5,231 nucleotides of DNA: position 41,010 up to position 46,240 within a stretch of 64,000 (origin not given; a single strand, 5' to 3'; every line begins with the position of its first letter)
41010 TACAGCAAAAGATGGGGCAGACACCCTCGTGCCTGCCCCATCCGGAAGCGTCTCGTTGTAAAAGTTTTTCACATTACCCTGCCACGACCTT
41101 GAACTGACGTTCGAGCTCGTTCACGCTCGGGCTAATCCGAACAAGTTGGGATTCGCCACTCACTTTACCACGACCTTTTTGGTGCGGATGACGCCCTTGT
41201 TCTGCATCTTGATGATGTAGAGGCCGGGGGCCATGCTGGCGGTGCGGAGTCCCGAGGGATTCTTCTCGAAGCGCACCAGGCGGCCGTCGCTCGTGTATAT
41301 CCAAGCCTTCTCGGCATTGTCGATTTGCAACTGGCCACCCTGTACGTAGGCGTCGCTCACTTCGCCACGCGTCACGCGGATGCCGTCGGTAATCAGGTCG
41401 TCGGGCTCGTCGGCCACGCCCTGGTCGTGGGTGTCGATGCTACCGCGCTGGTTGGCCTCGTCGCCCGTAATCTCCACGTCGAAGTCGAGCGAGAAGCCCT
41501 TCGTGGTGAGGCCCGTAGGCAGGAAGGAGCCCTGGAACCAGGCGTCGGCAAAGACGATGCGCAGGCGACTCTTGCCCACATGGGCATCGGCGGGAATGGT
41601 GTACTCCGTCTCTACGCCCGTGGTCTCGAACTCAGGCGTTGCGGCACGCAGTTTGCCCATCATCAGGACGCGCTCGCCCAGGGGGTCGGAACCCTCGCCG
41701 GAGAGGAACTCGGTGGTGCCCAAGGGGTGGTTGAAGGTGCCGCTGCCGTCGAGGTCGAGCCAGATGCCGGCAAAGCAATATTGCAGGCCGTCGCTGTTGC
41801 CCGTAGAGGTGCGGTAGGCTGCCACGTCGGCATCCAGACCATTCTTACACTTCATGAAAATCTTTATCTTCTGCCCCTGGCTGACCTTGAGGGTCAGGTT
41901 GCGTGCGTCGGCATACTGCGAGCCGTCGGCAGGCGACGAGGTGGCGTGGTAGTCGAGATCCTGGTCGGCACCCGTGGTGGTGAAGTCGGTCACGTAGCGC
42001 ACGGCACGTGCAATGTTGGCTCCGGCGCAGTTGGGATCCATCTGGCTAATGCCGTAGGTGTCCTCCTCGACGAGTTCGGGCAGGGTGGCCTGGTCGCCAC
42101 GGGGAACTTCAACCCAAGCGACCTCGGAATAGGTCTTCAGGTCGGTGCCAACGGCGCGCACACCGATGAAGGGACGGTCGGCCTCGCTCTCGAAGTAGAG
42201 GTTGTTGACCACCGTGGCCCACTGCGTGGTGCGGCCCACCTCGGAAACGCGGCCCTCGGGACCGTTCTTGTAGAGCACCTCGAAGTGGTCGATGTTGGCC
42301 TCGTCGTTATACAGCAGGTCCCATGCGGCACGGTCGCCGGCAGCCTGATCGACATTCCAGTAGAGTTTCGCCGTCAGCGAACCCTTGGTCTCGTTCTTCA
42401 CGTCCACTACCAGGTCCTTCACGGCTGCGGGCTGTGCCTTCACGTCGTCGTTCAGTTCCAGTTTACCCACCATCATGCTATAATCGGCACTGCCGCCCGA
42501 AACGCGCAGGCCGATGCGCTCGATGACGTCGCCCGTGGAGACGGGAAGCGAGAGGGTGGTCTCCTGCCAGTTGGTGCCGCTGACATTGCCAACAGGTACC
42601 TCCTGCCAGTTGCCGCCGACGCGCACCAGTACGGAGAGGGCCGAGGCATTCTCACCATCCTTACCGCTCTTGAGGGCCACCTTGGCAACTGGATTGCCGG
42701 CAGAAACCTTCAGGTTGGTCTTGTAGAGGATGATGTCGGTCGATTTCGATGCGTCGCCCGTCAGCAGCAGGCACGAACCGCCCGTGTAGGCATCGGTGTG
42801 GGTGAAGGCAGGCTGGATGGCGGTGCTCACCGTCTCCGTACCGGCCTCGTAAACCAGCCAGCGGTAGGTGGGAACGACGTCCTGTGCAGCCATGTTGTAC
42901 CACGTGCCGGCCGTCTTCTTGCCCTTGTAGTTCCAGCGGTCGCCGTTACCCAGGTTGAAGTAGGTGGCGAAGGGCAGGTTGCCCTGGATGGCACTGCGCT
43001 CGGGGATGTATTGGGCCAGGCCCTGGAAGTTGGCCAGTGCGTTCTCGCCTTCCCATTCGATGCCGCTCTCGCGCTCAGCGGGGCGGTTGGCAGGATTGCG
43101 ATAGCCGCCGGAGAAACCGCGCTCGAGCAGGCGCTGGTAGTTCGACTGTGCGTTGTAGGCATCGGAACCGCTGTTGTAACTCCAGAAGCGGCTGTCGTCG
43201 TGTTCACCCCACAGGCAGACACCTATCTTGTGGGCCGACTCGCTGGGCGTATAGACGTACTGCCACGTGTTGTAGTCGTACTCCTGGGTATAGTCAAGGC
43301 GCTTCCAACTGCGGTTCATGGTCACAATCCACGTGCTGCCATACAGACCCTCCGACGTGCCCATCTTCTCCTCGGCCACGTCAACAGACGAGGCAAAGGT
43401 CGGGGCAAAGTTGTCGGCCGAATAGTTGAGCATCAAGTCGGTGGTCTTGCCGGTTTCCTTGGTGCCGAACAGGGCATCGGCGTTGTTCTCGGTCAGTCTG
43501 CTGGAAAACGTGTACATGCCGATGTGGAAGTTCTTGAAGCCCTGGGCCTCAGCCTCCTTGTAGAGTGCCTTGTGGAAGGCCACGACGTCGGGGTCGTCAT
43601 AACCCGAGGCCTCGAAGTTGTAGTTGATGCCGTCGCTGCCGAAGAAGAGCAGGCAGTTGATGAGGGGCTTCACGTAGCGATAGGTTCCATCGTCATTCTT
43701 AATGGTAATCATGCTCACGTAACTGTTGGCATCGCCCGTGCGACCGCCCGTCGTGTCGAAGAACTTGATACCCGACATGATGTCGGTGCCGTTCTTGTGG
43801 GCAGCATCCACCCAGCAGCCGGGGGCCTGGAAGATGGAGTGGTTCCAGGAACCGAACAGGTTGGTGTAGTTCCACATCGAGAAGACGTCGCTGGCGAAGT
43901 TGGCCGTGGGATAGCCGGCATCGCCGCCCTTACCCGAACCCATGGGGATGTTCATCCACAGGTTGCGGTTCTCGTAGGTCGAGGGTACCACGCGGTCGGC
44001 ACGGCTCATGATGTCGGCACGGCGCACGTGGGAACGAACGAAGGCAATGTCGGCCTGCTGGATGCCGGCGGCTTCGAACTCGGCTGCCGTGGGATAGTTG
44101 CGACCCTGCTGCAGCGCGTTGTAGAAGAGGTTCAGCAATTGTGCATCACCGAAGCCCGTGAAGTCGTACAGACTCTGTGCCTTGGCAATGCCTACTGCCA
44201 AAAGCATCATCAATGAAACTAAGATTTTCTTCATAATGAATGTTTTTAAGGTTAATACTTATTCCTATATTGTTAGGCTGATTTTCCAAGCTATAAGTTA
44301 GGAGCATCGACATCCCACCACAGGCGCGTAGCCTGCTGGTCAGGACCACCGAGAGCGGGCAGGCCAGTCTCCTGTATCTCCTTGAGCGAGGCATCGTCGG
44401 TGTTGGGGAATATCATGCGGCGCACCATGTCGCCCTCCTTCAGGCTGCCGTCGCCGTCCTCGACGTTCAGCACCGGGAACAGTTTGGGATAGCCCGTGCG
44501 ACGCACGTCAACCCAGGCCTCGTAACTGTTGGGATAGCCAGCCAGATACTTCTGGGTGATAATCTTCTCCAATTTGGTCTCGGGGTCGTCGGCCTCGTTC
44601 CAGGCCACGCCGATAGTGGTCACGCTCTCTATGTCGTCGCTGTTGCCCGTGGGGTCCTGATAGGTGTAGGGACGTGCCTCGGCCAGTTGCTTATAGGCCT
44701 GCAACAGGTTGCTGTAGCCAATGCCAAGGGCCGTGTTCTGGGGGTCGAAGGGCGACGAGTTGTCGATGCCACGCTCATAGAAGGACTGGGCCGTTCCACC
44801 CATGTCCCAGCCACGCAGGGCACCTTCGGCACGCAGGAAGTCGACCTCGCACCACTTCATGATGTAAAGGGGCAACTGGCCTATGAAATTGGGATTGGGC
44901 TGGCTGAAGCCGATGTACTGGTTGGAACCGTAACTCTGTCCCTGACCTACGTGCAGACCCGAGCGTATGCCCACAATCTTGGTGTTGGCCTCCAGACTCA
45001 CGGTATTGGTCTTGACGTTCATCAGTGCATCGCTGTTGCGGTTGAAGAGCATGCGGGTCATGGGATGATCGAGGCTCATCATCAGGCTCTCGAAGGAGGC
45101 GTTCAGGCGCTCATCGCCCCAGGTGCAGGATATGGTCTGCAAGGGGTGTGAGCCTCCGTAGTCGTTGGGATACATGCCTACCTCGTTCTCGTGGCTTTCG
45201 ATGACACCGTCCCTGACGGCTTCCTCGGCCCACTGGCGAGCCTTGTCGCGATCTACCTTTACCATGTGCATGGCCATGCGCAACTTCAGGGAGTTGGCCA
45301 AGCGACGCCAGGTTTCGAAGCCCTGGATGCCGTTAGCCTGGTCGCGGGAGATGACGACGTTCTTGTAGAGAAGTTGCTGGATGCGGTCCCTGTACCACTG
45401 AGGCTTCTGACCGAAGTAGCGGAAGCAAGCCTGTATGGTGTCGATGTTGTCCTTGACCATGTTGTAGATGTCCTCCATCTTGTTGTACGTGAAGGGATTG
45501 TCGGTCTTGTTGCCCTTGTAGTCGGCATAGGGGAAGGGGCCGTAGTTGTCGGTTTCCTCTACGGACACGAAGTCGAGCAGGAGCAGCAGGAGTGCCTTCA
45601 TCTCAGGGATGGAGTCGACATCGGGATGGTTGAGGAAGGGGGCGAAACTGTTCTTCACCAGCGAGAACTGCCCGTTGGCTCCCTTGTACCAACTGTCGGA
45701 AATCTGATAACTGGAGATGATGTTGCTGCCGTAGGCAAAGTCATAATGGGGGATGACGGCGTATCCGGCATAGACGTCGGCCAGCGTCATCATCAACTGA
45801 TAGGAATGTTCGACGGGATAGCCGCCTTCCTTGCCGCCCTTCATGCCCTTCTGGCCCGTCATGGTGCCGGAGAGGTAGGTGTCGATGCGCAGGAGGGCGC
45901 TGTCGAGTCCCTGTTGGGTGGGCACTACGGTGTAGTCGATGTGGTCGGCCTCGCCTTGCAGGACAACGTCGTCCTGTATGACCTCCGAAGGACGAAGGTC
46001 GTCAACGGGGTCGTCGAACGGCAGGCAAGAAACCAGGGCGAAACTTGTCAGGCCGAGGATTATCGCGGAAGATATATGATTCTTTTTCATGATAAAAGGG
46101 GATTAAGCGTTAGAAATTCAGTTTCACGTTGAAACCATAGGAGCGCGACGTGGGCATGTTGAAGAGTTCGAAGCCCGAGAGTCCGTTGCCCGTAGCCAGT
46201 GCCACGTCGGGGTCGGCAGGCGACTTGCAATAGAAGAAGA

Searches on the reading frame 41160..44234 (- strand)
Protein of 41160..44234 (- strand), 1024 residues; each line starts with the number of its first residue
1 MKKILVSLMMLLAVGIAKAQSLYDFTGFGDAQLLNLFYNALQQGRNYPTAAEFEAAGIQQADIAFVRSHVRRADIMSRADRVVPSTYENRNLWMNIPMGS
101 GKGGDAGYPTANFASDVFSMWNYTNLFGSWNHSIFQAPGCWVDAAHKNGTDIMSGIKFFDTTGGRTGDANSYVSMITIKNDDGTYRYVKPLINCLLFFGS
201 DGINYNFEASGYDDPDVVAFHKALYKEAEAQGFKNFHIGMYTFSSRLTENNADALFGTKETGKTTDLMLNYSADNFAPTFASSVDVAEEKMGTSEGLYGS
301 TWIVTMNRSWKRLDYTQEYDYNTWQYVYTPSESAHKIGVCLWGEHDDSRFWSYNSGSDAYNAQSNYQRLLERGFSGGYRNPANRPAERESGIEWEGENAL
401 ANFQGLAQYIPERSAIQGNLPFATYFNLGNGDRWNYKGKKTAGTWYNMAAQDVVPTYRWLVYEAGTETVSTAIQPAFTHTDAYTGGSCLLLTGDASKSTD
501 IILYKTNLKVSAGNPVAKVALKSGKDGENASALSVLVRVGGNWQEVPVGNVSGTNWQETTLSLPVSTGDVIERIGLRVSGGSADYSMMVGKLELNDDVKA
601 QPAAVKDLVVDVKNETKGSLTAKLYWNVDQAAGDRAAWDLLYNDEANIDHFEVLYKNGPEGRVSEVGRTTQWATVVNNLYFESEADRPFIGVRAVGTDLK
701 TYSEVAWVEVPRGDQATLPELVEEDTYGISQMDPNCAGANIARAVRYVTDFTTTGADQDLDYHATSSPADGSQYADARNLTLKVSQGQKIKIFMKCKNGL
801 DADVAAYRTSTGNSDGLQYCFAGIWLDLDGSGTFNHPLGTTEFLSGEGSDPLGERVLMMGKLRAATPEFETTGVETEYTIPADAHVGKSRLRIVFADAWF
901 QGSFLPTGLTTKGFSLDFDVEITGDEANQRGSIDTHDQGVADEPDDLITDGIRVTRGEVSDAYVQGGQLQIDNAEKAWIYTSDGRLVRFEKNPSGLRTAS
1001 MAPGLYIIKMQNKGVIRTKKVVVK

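Call 39: search_protein_families(library=pfam, proteins=[window:41160-44234:-], max_evalue=0.1)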
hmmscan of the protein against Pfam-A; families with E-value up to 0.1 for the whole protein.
window:41160-44234:- (1024 aa): 2 families
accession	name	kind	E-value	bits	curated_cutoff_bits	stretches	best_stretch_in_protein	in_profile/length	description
PF20009.4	GEVED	-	0.0001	23.5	24.4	1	823-908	3-65/78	GEVED domain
PF18962.6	Por_Secre_tail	-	0.018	15.7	27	1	976-1023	23-75/75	Secretion system C-terminal sorting domain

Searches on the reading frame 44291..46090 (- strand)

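Call 38: search_protein_families(library=pfam, proteins=[window:44291-46090:-], max_evalue=0.0001)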
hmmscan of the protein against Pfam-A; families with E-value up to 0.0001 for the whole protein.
window:44291-46090:- (599 aa): 2 families
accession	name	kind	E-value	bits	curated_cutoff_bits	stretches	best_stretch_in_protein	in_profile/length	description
PF12741.13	SusD-like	-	6.1e-90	303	27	1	95-593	40-495/495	Susd and RagB outer membrane lipoprotein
PF12771.13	SusD-like_2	-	1.9e-41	142.8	27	1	165-562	92-415/415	Starch-binding associating with outer membrane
